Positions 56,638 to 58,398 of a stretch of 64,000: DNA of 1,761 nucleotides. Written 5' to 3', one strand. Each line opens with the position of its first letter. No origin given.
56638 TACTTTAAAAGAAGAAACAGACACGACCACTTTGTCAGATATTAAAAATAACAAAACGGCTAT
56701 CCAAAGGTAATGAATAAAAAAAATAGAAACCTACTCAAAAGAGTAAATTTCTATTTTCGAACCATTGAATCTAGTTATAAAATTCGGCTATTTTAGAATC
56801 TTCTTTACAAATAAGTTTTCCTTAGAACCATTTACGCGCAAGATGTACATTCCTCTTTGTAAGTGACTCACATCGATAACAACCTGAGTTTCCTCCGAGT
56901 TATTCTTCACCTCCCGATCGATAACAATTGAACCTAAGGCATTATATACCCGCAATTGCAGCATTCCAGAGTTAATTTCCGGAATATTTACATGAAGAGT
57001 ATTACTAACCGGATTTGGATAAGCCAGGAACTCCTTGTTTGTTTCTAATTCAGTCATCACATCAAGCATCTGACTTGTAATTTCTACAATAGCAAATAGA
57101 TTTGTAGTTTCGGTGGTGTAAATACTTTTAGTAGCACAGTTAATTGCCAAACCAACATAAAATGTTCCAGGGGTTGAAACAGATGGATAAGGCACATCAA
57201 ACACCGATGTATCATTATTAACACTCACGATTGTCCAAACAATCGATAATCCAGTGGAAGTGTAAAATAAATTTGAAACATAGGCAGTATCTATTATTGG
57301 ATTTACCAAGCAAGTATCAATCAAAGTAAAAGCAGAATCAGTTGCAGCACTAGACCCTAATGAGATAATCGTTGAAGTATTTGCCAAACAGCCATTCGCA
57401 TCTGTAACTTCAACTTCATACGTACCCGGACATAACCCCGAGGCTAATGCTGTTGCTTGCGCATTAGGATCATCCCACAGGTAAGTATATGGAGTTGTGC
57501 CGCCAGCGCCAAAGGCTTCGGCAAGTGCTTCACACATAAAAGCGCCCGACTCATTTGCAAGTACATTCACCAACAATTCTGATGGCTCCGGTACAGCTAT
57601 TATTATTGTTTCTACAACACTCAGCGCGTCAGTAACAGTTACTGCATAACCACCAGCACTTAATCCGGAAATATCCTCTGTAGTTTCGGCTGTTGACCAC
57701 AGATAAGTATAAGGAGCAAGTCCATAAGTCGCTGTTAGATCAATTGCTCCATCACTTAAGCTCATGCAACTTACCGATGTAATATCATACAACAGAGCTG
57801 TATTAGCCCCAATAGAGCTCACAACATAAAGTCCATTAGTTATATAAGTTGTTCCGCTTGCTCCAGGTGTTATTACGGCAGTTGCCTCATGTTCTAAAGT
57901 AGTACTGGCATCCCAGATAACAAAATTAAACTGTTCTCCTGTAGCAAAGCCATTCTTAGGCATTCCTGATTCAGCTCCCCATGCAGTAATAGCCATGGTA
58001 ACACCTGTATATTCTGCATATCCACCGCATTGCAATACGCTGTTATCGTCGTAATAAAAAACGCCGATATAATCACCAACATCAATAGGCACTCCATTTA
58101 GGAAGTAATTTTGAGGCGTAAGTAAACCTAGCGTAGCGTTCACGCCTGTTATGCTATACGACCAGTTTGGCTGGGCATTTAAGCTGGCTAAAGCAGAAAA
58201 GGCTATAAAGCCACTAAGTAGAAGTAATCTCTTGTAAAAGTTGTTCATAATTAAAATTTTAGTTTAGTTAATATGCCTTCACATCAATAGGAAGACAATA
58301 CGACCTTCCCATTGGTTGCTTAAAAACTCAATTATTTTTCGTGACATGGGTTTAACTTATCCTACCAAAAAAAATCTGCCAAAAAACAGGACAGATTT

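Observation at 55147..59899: Tandem triplication of a T9SS cargo gene with independent terminators: a diversifying surface-protein family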

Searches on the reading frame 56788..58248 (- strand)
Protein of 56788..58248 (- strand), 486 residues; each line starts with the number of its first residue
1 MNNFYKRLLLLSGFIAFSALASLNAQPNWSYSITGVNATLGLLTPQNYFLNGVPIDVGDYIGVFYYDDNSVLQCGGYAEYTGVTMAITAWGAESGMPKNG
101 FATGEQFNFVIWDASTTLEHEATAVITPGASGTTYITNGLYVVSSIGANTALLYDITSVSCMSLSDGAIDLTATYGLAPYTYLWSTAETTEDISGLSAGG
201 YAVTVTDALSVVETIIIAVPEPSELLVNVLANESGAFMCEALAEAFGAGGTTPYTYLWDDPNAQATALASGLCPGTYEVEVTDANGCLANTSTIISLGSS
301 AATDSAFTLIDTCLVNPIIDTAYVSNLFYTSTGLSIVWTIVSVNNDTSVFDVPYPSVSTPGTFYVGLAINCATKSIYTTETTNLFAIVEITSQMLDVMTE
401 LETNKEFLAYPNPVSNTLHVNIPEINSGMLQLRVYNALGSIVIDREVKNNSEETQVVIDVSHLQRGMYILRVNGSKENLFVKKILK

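Call 4: search_protein_families(library=pfam, proteins=[window:56788-58248:-], max_evalue=1)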
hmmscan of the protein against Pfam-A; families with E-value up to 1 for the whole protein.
window:56788-58248:- (486 aa): 3 families
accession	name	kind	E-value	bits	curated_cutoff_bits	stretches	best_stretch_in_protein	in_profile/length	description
PF18962.6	Por_Secre_tail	-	3.8e-17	62.8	27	1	410-484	2-73/75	Secretion system C-terminal sorting domain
PF13573.12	SprB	-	8e-11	41.8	28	2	154-188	2-36/37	SprB repeat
PF15971.10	Mannosyl_trans4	-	0.15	12.3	33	1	108-159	5-56/163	DolP-mannose mannosyltransferase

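Call 5: search_protein_families(library=ncbifam, proteins=[window:56788-58248:-], max_evalue=1)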
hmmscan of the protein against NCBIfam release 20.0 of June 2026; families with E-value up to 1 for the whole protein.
window:56788-58248:- (486 aa): 6 families
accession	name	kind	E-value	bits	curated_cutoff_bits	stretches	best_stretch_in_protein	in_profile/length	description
TIGR04183.1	Por_Secre_tail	domain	4.9e-13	48.9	23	1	410-486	2-71/72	T9SS type A sorting domain-containing protein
NF038113.1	T9SSA_dep_M36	equivalog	3.9e-11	41.9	885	1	397-482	784-865/869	T9SS-dependent M36 family metallopeptidase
NF052323.1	T9SSA_dep_M6i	equivalog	1.1e-06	26.9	600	1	374-486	925-1038/1043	T9SS-dependent M6-like inactivated metalloprotease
NF052644.1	T9SS_DNase_Rie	equivalog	0.00051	19.5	260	1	409-486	180-250/251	T9SS-dependent surface endonuclease, AS87_RS02955 family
NF033708.1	T9SS_Cterm_ChiA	domain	0.0018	18.1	40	1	433-485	5-54/55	T9SS sorting signal type C domain-containing protein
NF050177.1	TapA_OM_Porphy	equivalog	0.0064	15.3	500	1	397-485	461-542/544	TapA/TapC family T9SS-dependent outer membrane protein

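Call 11: find_homologous_proteins(query=window:56788-58248:-, max_evalue=0.00001)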
Query window:56788-58248:- (486 aa): 541 proteins with E <= 0.00001 among 8000 candidates; the best 120 are listed.
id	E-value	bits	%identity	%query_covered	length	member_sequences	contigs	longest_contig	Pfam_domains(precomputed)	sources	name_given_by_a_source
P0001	0.0e+0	1053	99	100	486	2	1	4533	PF13573.13,PF18962.8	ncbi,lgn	-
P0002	1.3e-189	649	61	100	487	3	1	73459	PF13573.13,PF18962.8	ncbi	-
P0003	8.7e-171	587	56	100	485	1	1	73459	PF13573.13,PF18962.8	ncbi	-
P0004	2.4e-152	526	48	72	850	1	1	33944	PF13573.13,PF23585.2,PF18962.8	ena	-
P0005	1.6e-133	464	47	99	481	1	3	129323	PF13573.13,PF18962.8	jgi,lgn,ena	jgi:hypothetical protein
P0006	5.6e-119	416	45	95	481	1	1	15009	PF13573.13,PF18962.8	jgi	jgi:hypothetical protein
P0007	1.0e-115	405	45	99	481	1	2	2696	PF13573.13,PF18962.8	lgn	-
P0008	1.2e-107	379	40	28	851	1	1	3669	PF13573.13,PF18962.8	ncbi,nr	ncbi:MAG: SprB repeat-containing protein, partial [Bacteroidetes bacterium]|nr:SprB repeat-containin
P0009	1.1e-103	366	42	99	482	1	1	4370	PF13573.13,PF18962.8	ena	-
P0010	7.4e-103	363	40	95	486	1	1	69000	PF13573.13,PF18962.8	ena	-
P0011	2.7e-102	361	37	34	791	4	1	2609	PF07495.20,PF13573.13,PF25942.1,PF18962.8,PF09940.17,PF28587.1,PF06832.19,PF11589.15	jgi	-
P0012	1.1e-100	356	41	30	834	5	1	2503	PF07495.20,PF25942.1,PF08308.18,PF23664.2,PF09912.15,PF13620.13,PF06832.19,PF17210.10,PF22352.3,PF08940.18,PF13573.13,PF18962.8,PF24421.2,PF04862.19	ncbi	ncbi:MAG: hypothetical protein D6714_11710, partial [Bacteroidetes bacterium]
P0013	1.5e-95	339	43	27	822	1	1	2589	PF13573.13,PF23585.2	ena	-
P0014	3.5e-95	338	42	28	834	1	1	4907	PF13573.13,PF18962.8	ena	-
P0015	1.4e-93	333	42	27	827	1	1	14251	-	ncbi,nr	ncbi:MAG: hypothetical protein U9R19_07160 [Bacteroidota bacterium]|nr:hypothetical protein [Bactero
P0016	7.6e-93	330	43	23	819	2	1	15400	-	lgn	-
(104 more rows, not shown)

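Call 13: find_encoding_contigs(protein=P0005, flank=8000, max_places=3)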
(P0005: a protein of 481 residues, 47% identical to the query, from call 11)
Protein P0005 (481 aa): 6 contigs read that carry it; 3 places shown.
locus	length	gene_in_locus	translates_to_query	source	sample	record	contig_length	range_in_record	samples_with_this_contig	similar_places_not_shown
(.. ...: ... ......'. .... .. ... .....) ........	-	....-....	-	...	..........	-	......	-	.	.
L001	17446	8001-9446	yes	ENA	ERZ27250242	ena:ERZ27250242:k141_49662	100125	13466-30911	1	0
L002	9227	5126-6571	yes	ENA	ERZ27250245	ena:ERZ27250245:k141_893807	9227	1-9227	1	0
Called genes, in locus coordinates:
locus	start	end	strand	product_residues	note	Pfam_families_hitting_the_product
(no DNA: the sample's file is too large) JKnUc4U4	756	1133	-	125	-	PF00072:Response_reg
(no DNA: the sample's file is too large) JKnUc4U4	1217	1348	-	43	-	-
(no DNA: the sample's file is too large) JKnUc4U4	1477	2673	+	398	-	PF00180:Iso_dh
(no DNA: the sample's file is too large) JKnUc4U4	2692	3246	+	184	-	PF01966:HD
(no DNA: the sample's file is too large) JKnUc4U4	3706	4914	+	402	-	PF28495:TMEM260_2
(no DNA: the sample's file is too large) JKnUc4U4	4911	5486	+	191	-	PF07638:Sigma70_ECF (weak), PF04542:Sigma70_r2, PF08281:Sigma70_r4_2, PF04545:Sigma70_r4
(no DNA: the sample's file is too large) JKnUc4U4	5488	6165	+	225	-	-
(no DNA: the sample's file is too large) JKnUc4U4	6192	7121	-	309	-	PF03193:RsgA_GTPase (faint), PF00071:Ras, PF00350:Dynamin_N (faint), PF01926:MMR_HSR1, PF02421:FeoB_N, PF04548:AIG1 (weak), PF00009:GTP_EFTU (weak), PF07650:KH_2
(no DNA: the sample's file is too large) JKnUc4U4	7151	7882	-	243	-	PF11967:RecO_N, PF02565:RecO_C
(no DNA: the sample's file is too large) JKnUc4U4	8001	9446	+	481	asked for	PF13573:SprB, PF18962:Por_Secre_tail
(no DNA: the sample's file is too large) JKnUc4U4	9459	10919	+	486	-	PF13573:SprB, PF18962:Por_Secre_tail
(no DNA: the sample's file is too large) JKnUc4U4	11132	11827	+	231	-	-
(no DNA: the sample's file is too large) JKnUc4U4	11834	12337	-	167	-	PF00588:SpoU_methylase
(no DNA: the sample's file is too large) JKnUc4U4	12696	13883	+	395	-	PF00596:Aldolase_II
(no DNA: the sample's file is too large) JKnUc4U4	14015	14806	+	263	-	PF00520:Ion_trans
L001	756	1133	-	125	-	PF00072:Response_reg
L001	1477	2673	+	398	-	PF00180:Iso_dh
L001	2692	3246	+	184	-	PF01966:HD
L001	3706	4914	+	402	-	PF28495:TMEM260_2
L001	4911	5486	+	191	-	PF07638:Sigma70_ECF (weak), PF04542:Sigma70_r2, PF08281:Sigma70_r4_2, PF04545:Sigma70_r4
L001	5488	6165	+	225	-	-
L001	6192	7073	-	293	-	PF00071:Ras, PF00350:Dynamin_N (faint), PF01926:MMR_HSR1, PF02421:FeoB_N, PF03193:RsgA_GTPase (faint), PF04548:AIG1 (weak), PF00009:GTP_EFTU (weak), PF07650:KH_2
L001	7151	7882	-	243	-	PF11967:RecO_N, PF02565:RecO_C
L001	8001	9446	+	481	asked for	PF13573:SprB, PF18962:Por_Secre_tail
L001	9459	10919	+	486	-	PF13573:SprB, PF18962:Por_Secre_tail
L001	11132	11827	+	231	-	-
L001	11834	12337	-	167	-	PF00588:SpoU_methylase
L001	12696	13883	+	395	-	PF00596:Aldolase_II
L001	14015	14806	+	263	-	PF00520:Ion_trans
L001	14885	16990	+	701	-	PF07697:7TMR-HDED, PF08668:HDOD (faint), PF07698:7TM-7TMR_HD, PF01966:HD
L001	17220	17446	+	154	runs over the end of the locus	PF01257:2Fe-2S_thioredx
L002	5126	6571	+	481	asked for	PF13573:SprB, PF18962:Por_Secre_tail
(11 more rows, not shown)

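Call 14: find_encoding_contigs(protein=P0010, flank=8000, max_places=3)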
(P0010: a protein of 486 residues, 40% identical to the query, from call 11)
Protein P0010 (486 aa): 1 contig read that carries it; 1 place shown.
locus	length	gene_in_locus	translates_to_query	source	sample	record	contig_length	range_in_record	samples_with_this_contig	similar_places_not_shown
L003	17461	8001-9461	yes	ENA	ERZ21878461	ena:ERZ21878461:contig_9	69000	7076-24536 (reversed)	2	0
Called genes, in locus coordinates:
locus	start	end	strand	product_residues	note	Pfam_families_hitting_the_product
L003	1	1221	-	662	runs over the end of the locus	-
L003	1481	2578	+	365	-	PF01926:MMR_HSR1, PF06071:YchF-GTPase_C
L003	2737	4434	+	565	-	PF00246:Peptidase_M14, PF13620:CarboxypepD_reg, PF18962:Por_Secre_tail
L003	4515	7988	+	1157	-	PF17210:SdrD_B (faint), PF22904:NOMO1-like_2nd (faint), PF13573:SprB, PF09430:EMC7_beta-sandw (weak), PF13620:CarboxypepD_reg (weak), PF13715:CarbopepD_reg_2 (weak), PF18962:Por_Secre_tail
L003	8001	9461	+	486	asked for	PF13573:SprB, PF18962:Por_Secre_tail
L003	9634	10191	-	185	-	PF00005:ABC_tran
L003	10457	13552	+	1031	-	PF18962:Por_Secre_tail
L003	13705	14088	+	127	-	PF19569:START_2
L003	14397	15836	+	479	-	PF03739:LptF_LptG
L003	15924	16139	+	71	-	-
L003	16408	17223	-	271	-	PF00528:BPD_transp_1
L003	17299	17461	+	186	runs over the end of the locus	PF00578:AhpC-TSA, PF08534:Redoxin, PF00085:Thioredoxin, PF13098:Thioredoxin_2 (weak), PF13905:Thioredoxin_8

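Call 15: find_encoding_contigs(protein=P0006, flank=8000, max_places=2)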
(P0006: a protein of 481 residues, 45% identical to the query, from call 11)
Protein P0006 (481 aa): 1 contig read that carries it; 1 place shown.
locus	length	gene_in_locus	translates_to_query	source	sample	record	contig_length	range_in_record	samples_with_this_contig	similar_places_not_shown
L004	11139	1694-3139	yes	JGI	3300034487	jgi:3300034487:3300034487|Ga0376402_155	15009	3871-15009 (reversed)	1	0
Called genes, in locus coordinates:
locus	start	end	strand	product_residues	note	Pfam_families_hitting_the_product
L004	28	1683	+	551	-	PF22904:NOMO1-like_2nd (faint), PF13573:SprB, PF09430:EMC7_beta-sandw (weak), PF13620:CarboxypepD_reg, PF13715:CarbopepD_reg_2, PF18962:Por_Secre_tail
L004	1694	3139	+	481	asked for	PF13573:SprB, PF18962:Por_Secre_tail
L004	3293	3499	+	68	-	-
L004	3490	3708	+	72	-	-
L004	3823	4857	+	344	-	-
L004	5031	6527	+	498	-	PF18962:Por_Secre_tail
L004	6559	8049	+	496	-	PF18962:Por_Secre_tail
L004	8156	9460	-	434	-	PF01966:HD (weak), PF19276:HD_assoc_2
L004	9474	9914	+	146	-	PF03168:LEA_2 (weak)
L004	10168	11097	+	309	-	PF00291:PALP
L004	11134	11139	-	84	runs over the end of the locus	-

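Call 16: find_encoding_contigs(protein=P0004, flank=8000, max_places=2)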
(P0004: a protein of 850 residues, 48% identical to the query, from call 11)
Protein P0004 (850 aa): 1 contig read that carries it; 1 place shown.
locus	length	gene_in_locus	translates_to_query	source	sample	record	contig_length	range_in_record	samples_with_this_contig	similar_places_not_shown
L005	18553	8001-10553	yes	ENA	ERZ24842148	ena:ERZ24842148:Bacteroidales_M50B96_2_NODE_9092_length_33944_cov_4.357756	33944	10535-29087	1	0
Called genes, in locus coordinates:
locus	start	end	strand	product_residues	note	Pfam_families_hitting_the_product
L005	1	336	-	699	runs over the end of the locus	PF17191:RecG_wedge, PF01336:tRNA_anti-codon (weak), PF00270:DEAD, PF04851:ResIII, PF00271:Helicase_C, PF19833:RecG_dom3_C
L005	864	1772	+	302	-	PF02729:OTCace_N, PF00185:OTCace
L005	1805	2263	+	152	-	PF01948:PyrI, PF02748:PyrI_C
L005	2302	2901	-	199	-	-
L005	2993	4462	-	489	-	PF02321:OEP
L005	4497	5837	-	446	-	PF12704:MacB_PCD, PF02687:FtsX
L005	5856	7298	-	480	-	PF25990:Beta-barrel_YknX, PF26002:Beta-barrel_AprE (weak)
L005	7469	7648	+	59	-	-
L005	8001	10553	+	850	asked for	PF13573:SprB, PF23585:DUF7137 (faint), PF13573:SprB, PF18962:Por_Secre_tail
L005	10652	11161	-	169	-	PF13358:DDE_3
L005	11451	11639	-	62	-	PF13384:HTH_23 (weak)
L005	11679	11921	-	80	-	-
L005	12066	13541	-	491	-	PF00089:Trypsin, PF13365:Trypsin_2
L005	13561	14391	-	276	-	-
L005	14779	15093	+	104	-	-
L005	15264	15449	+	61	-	-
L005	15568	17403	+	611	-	PF00501:AMP-binding, PF23562:AMP-binding_C_3 (faint)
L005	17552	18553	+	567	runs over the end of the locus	PF00501:AMP-binding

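Call 17: find_encoding_contigs(protein=P0002, flank=10000, max_places=2)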
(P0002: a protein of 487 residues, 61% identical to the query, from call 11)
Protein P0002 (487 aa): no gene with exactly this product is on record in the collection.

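Call 40: search_protein_families(library=pfam, proteins=[P0016], max_evalue=0.01)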
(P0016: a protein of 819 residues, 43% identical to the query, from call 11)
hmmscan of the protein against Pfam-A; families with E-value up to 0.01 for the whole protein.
P0016 (819 aa): 0 families

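Call 42: search_protein_families(library=ncbifam, proteins=[P0016], max_evalue=0.01)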
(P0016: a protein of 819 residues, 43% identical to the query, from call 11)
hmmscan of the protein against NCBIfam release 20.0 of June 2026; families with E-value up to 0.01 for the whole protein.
P0016 (819 aa): 0 families

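Call 45: find_encoding_contigs(protein=P0001, flank=5000, max_places=4)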
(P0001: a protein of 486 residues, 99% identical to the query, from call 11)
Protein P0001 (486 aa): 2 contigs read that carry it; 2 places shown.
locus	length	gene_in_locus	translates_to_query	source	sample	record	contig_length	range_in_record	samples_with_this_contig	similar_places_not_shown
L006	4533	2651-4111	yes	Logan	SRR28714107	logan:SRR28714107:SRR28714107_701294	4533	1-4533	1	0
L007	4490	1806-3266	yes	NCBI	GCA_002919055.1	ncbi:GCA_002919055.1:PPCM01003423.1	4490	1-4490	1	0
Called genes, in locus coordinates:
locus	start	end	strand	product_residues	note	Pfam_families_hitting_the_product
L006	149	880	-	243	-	PF11967:RecO_N, PF02565:RecO_C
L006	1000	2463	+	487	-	PF13573:SprB, PF18962:Por_Secre_tail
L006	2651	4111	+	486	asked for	PF13573:SprB, PF18962:Por_Secre_tail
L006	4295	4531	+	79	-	?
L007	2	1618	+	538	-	?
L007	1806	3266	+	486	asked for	PF13573:SprB, PF18962:Por_Secre_tail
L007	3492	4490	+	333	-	?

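Call 60: list_cluster_members(proteins=[P0016, P0143, P0145, P0131, P0121, P0122, P0184, P0203, P0221, P0129])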
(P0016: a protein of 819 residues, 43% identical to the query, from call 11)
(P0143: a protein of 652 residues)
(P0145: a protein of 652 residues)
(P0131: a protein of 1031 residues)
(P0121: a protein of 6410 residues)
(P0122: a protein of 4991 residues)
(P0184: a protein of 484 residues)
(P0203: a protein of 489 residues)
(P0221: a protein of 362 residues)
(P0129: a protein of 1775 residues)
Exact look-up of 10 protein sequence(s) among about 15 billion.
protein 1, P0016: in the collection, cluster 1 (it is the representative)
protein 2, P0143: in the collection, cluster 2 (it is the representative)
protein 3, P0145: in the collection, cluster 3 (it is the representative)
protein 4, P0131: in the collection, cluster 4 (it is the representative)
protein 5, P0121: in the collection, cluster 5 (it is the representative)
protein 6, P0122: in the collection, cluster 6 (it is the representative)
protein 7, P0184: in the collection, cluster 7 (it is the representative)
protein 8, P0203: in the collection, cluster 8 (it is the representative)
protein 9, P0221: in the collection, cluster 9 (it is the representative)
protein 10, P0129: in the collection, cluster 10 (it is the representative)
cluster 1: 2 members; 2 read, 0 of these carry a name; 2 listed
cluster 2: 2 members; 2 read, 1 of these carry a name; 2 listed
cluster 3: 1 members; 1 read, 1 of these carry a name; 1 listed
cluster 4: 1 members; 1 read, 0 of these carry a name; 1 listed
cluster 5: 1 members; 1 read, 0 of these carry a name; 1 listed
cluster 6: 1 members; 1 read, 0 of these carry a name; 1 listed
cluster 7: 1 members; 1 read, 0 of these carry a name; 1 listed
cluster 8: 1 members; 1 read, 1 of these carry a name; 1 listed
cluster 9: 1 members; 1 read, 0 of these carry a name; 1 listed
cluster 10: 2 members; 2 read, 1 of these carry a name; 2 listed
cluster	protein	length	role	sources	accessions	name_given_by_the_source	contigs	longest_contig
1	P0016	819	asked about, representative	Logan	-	-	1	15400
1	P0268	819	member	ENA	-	-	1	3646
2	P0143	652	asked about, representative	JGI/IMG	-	hypothetical protein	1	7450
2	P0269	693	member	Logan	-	-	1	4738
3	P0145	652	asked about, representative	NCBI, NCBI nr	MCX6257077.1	MAG: hypothetical protein NTW49_04135 [Bacteroidia bacterium] | hypothetical protein [Bacteroidia bacterium]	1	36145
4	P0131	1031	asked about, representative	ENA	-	-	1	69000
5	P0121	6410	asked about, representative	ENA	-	-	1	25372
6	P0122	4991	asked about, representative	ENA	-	-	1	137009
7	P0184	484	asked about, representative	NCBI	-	-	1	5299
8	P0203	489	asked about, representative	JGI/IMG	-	hypothetical protein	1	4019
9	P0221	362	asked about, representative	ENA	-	-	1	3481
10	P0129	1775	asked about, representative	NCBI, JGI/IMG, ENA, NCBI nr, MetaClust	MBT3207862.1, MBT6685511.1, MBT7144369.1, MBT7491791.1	MAG: PKD domain-containing protein [Bacteroidetes bacterium] | PKD repeat protein | PKD domain-containing protein [Bacteroidota bacterium]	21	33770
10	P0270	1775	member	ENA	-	-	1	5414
